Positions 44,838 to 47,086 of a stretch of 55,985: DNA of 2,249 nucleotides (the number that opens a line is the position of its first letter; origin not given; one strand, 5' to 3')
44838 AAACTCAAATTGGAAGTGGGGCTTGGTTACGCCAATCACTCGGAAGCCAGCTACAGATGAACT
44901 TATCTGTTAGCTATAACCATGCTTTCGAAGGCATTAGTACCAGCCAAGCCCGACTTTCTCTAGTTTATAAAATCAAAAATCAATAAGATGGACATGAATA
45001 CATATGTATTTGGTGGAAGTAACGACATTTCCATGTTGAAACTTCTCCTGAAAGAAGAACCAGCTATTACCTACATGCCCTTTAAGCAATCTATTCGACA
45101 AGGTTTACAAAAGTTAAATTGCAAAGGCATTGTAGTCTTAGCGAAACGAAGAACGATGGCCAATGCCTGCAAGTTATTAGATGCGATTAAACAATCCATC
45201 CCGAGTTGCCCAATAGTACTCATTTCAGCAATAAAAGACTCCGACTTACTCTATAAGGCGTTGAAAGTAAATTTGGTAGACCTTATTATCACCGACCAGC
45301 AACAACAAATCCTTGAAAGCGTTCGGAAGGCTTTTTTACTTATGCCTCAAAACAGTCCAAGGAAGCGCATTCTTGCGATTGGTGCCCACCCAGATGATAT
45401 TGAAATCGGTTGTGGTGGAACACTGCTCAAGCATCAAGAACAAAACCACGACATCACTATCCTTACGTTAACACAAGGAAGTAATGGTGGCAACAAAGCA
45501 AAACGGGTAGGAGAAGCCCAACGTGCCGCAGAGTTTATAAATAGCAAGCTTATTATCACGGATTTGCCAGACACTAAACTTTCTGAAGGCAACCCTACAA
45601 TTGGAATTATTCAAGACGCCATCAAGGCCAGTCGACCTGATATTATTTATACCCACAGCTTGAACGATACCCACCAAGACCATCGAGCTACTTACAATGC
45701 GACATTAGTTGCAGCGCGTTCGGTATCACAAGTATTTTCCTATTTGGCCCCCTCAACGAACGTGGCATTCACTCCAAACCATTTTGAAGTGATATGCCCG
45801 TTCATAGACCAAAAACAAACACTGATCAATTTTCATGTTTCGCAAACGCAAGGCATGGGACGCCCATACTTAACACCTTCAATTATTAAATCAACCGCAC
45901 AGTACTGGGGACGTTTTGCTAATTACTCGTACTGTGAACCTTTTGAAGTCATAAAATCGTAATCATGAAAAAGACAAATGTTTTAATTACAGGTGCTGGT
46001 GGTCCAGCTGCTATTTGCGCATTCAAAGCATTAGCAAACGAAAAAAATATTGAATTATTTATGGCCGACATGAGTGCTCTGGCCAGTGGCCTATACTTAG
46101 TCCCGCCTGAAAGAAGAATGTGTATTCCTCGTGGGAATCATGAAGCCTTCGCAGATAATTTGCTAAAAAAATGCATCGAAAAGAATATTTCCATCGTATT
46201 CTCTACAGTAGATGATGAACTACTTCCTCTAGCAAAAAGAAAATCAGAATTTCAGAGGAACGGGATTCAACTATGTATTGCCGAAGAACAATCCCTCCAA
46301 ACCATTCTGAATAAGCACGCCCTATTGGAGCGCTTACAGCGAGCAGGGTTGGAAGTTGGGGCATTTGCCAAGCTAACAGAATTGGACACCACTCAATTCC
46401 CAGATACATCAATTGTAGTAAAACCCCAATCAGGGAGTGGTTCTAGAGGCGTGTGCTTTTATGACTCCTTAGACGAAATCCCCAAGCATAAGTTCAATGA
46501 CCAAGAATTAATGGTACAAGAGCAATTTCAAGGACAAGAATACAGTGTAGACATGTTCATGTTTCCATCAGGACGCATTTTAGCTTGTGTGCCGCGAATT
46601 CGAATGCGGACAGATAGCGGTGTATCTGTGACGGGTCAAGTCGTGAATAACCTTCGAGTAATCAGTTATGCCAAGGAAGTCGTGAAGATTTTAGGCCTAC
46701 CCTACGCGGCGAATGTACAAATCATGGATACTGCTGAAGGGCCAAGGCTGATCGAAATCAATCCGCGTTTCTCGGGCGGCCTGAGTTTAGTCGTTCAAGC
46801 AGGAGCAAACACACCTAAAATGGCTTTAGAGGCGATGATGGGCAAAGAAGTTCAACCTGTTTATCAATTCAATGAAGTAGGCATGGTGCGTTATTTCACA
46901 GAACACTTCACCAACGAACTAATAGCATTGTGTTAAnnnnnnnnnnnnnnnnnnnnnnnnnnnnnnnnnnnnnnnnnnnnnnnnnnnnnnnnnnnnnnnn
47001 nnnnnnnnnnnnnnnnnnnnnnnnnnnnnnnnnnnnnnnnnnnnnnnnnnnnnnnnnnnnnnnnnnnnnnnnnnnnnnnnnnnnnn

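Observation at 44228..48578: Uncharacterised exopolymer module: beta-barrel OMP + pseudo-receiver::PIG-L deacetylase + ATP-grasp ligase + processive GT2 synthase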

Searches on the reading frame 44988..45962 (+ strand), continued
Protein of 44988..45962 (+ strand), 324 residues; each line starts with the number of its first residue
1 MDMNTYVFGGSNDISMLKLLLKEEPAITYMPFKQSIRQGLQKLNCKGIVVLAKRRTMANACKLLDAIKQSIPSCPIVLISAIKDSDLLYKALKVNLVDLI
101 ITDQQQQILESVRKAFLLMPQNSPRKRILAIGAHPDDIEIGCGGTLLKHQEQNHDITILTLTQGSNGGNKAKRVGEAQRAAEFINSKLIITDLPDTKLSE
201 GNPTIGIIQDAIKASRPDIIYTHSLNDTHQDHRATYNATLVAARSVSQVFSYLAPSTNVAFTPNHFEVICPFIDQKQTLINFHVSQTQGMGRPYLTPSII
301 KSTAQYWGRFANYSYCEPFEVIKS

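Call 85: search_protein_families(library=pfam, proteins=[L045:8828-9679:+, L045:9986-10675:+, L045:10576-11256:+, L045:11301-12776:+, L045:13305-14621:+, L045:14177-15742:+, L045:15739-16461:+, L045:16528-17211:+, L045:17027-18829:+, L045:6510-8825:+], max_evalue=0.0001)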
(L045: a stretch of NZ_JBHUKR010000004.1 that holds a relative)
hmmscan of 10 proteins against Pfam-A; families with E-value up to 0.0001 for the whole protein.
L045:8828-9679:+ (283 aa): 1 family
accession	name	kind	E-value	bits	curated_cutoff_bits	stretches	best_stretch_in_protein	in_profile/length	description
PF03737.21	RraA-like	-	1.3e-39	136.3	24.5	1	94-239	9-152/152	Aldolase/RraA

L045:9986-10675:+ (229 aa): 1 family
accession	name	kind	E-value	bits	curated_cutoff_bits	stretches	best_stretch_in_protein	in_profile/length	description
PF02585.22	PIG-L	-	9.1e-25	88.1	28.2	1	8-122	1-128/129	GlcNAc-PI de-N-acetylase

L045:10576-11256:+ (226 aa): 0 families

L045:11301-12776:+ (491 aa): 4 families
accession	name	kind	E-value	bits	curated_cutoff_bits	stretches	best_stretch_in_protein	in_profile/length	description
PF13632.12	Glyco_trans_2_3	-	4.8e-27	95.5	27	1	199-411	2-190/198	Glycosyl transferase family group 2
PF13641.12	Glyco_tranf_2_3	-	1.1e-25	91.4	27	1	112-339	1-230/230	Glycosyltransferase like family 2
PF00535.33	Glycos_transf_2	-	2e-24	86.9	23.3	1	115-281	1-163/168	Glycosyl transferase family 2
PF13506.12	Glyco_transf_21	-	1.7e-11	44.3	21.7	1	182-338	17-174/174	Glycosyl transferase family 21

L045:13305-14621:+ (438 aa): 4 families
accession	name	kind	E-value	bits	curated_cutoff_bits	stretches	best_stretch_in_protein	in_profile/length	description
PF15632.11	ATPgrasp_Ter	-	5.2e-17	62.3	29.1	1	298-428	3-125/131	ATP-grasp in the biosynthetic pathway with Ter operon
PF02655.19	ATP-grasp_3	-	5.8e-14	52.9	23.2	1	236-390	1-159/160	ATP-grasp domain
PF21360.3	PylC-like_N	-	5.4e-08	33.3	27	1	147-212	18-82/96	PylC-like, N-terminal domain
PF13535.11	ATP-grasp_4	-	2.8e-05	24.2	27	0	266-312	3-49/160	ATP-grasp domain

L045:14177-15742:+ (521 aa): 1 family
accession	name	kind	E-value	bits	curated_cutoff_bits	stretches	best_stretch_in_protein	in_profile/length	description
PF02350.25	Epimerase_2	-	2.2e-84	283.7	30.6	1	170-498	3-346/347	UDP-N-acetylglucosamine 2-epimerase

L045:15739-16461:+ (240 aa): 3 families
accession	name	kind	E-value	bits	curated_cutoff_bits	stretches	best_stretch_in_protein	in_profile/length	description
PF00702.32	Hydrolase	-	6.1e-20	72.9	26.4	1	6-188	2-188/191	haloacid dehalogenase-like hydrolase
PF13419.12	HAD_2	-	1.3e-16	61.6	23.8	1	8-196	1-177/178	Haloacid dehalogenase-like hydrolase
PF13242.12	Hydrolase_like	-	1.2e-12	48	22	1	151-204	2-55/75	HAD-hyrolase-like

L045:16528-17211:+ (227 aa): 2 families
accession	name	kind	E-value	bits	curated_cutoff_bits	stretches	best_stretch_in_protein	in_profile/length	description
PF07729.17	FCD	-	1.7e-29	103.2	24.3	1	93-215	2-124/125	FCD domain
PF00392.27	GntR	-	2.3e-16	59.6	27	1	21-82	2-64/64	Bacterial regulatory proteins, gntR family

L045:17027-18829:+ (600 aa): 2 families
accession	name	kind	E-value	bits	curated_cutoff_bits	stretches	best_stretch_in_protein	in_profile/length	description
PF00702.32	Hydrolase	-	3.5e-13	50.8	26.4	1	424-551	53-190/191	haloacid dehalogenase-like hydrolase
PF13419.12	HAD_2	-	1.4e-10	42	23.8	1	459-556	76-176/178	Haloacid dehalogenase-like hydrolase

L045:6510-8825:+ (771 aa): 1 family
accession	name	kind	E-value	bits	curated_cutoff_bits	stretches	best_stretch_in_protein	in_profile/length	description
PF24696.1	UGSC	-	1.4e-28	100.6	25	1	246-376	2-133/172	UGSC family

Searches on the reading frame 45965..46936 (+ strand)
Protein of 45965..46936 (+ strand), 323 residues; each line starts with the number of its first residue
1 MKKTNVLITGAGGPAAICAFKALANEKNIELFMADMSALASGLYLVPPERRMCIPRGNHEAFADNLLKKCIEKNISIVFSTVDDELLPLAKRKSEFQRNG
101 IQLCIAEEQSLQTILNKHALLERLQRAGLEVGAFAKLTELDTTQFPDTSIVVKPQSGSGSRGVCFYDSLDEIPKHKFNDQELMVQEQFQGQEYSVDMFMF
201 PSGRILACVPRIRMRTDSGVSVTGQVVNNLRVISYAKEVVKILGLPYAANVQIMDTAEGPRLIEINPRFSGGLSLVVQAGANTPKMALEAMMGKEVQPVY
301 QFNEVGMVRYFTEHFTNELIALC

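Call 3: search_protein_families(library=pfam, proteins=[window:45965-46936:+], max_evalue=0.01)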
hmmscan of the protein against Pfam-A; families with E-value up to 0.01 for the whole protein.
window:45965-46936:+ (323 aa): 6 families
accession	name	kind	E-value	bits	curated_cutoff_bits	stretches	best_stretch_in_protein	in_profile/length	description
PF15632.11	ATPgrasp_Ter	-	4.9e-28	98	29.1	1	180-311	3-128/131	ATP-grasp in the biosynthetic pathway with Ter operon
PF02655.19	ATP-grasp_3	-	9.5e-15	55.5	23.2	1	116-271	3-159/160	ATP-grasp domain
PF21360.3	PylC-like_N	-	1.2e-11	45.1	27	1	6-103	1-95/96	PylC-like, N-terminal domain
PF13535.11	ATP-grasp_4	-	3.8e-05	23.8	27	0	171-268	44-151/160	ATP-grasp domain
PF14305.11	ATPgrasp_TupA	-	0.0012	18.8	25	1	140-186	50-95/241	TupA-like ATPgrasp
PF14397.11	ATPgrasp_ST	-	0.0067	16.1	31.4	0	138-186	50-99/278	Sugar-transfer associated ATP-grasp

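Call 4: search_protein_families(library=ncbifam, proteins=[window:45965-46936:+], max_evalue=0.01)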
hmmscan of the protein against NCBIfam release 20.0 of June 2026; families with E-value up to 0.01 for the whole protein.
window:45965-46936:+ (323 aa): 12 families
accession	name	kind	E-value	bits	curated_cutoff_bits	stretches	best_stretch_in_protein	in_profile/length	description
NF009405.0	PRK12767.1-4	equivalog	7.7e-53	179.5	390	1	5-318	2-317/320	carbamoyl phosphate synthase-like protein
NF009402.0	PRK12767.1-1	equivalog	1.3e-37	129.4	218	1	3-317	2-324/329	carbamoyl phosphate synthase-like protein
NF009406.0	PRK12767.1-5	equivalog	2.8e-32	112.1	271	1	3-298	2-300/327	carbamoyl phosphate synthase-like protein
NF009403.0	PRK12767.1-2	equivalog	8.3e-25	87.7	286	2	26-243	19-239/342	carbamoyl phosphate synthase-like protein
NF009404.0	PRK12767.1-3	equivalog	4.3e-24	85.1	316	1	5-297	2-312/344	carbamoyl phosphate synthase-like protein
NF005543.0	PRK07206.1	subfamily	1.3e-11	43.9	302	1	140-280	139-299/416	hypothetical protein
NF002563.0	PRK02186.1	subfamily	3.4e-11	42.1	625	1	103-276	94-284/890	argininosuccinate lyase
NF005315.0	PRK06849.1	equivalog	5e-09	35.7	406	1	2-279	3-286/389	hypothetical protein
NF053643.1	Ddl_archaea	equivalog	6.3e-08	32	500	1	27-276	21-279/367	putative pseudomurein biosynthesis ATP-grasp protein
TIGR02291.1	rimK_rel_E_lig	hypoth_equivalog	0.00032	19.8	314.2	0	212-293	212-294/317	alpha-L-glutamate ligase-like protein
TIGR01369.1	CPSaseII_lrg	equivalog_domain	0.00036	18.3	1027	1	231-300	803-873/1052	carbamoyl-phosphate synthase (glutamine-hydrolyzing) large subunit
TIGR03909.1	pyrrolys_PylC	equivalog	0.009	14.8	248.3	0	148-199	125-178/374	3-methylornithine--L-lysine ligase PylC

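Call 6: search_solved_structures(query=window:45965-46936:+, max_evalue=0.01)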
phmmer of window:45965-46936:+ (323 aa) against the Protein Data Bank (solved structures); distinct sequences matched with E-value up to 0.01: 2.
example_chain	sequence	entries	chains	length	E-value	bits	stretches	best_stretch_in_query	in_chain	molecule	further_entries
2pn1_A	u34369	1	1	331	3.6e-23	85.4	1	1-302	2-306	Carbamoylphosphate synthase large subunit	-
30vh_A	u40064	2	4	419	0.004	19.6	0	231-275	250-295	L-amino acid ligase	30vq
